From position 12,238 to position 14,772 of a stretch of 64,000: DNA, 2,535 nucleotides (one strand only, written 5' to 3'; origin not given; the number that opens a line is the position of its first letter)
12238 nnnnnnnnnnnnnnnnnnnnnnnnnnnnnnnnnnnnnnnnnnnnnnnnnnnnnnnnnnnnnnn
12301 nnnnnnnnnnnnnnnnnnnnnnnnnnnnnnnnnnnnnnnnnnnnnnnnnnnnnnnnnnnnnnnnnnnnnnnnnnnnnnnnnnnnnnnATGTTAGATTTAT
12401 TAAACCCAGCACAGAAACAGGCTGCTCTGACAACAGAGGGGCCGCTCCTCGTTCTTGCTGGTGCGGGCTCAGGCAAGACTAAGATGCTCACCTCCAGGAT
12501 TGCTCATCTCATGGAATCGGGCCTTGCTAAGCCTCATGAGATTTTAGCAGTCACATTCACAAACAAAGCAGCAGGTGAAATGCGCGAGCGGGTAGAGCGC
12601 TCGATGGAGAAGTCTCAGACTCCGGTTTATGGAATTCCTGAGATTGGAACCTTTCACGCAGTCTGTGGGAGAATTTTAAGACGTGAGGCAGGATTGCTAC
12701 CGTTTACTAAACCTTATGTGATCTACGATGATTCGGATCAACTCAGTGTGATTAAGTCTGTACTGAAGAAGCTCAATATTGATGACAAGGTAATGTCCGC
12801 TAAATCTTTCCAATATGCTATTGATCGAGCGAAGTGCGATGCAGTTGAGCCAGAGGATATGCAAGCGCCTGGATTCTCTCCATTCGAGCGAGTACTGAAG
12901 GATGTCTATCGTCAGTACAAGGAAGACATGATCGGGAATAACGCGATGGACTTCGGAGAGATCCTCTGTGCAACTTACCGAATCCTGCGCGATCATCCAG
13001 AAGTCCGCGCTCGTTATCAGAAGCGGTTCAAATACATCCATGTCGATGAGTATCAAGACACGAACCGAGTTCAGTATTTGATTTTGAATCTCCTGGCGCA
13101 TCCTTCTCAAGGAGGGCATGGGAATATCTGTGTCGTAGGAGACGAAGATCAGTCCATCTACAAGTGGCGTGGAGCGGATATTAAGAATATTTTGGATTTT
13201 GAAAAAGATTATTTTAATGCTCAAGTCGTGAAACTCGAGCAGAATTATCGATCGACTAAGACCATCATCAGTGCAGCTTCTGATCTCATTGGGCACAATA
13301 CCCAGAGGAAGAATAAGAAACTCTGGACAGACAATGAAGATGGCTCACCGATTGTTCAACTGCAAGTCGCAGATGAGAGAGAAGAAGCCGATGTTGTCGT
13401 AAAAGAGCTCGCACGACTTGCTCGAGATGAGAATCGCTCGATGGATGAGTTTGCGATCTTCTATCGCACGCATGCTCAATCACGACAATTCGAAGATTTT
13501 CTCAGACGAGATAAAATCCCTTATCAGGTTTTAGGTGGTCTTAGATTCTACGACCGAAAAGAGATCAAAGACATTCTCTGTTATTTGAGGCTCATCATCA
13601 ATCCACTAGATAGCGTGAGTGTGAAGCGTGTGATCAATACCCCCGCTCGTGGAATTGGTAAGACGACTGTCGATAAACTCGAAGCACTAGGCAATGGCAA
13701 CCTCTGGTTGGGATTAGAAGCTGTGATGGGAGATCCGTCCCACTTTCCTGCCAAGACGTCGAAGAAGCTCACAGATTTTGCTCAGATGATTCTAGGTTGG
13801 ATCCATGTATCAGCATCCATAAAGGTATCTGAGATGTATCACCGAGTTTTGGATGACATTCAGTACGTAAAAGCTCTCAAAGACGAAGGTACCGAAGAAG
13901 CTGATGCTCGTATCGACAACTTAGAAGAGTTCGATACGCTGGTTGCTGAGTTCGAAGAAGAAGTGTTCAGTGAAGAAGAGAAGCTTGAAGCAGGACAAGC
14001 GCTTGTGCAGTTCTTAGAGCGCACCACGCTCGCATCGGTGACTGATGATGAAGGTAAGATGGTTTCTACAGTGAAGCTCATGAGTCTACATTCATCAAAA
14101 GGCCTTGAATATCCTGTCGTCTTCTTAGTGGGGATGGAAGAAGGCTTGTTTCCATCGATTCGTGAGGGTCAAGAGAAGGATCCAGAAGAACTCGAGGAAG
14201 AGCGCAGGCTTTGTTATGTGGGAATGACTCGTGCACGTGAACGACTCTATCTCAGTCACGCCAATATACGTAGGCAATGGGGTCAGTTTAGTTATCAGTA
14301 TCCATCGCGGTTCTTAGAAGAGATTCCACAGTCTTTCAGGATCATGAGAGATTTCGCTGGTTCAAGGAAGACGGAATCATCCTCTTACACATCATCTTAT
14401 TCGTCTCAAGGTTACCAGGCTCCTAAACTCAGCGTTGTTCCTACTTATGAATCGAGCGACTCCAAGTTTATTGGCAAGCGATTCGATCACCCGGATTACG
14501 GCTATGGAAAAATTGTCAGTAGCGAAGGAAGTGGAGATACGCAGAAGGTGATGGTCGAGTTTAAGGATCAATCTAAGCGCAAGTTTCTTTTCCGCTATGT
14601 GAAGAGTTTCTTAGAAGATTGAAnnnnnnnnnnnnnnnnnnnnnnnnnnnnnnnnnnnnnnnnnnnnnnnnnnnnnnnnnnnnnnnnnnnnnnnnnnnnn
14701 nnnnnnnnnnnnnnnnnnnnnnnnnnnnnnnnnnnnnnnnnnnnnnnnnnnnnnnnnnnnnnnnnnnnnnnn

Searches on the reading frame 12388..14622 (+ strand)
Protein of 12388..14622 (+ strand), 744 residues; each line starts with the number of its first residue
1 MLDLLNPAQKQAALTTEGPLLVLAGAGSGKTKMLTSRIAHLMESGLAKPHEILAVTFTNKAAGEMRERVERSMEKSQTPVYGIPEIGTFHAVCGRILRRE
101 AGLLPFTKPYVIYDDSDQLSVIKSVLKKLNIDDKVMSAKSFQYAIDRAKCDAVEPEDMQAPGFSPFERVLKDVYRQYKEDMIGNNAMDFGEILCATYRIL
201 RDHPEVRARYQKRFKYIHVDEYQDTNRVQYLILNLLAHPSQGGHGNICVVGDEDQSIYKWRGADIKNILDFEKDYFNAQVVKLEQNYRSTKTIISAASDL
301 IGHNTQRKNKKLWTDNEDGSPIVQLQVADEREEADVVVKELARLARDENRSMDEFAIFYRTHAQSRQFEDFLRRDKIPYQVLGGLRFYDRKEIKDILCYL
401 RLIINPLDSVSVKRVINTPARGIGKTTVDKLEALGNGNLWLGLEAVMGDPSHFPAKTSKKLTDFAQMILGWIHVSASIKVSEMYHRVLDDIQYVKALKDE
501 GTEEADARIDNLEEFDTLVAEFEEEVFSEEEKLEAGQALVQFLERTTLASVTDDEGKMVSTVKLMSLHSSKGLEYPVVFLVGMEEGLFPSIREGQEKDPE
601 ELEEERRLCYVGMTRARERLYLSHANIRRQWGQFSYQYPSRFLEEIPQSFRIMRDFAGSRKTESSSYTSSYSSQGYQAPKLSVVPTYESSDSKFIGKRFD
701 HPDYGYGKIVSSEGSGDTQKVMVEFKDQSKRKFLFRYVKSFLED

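Call 38: search_protein_families(library=pfam, proteins=[window:12388-14622:+], max_evalue=0.01)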
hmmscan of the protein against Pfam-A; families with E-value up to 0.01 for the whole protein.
window:12388-14622:+ (744 aa): 8 families
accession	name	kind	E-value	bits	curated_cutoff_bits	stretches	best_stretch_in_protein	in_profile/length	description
PF00580.27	UvrD-helicase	-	8.3e-86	288.5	23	1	5-275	1-270/271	UvrD/REP helicase N-terminal domain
PF13361.12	UvrD_C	-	4.7e-74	250.3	25.6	1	281-625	1-348/350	UvrD-like helicase C-terminal domain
PF13245.12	AAA_19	-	9.4e-20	71.6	25.1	1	11-259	3-132/134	AAA domain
PF13538.12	UvrD_C_2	-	6e-10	39.3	27.4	1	598-622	27-51/52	UvrD-like helicase C-terminal domain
PF13604.12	AAA_30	-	3.5e-06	27.3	27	1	5-70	2-67/191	AAA domain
PF01443.25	Viral_helicase1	-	1.5e-05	25.4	21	0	557-621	178-225/228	Viral superfamily 1 RNA helicase core domain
PF21196.3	PcrA_UvrD_tudor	-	0.00038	20.7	23.9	1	695-733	1-39/48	PcrA/UvrD tudor domain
PF13086.12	AAA_11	-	0.0023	18.2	27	1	13-76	13-82/257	AAA domain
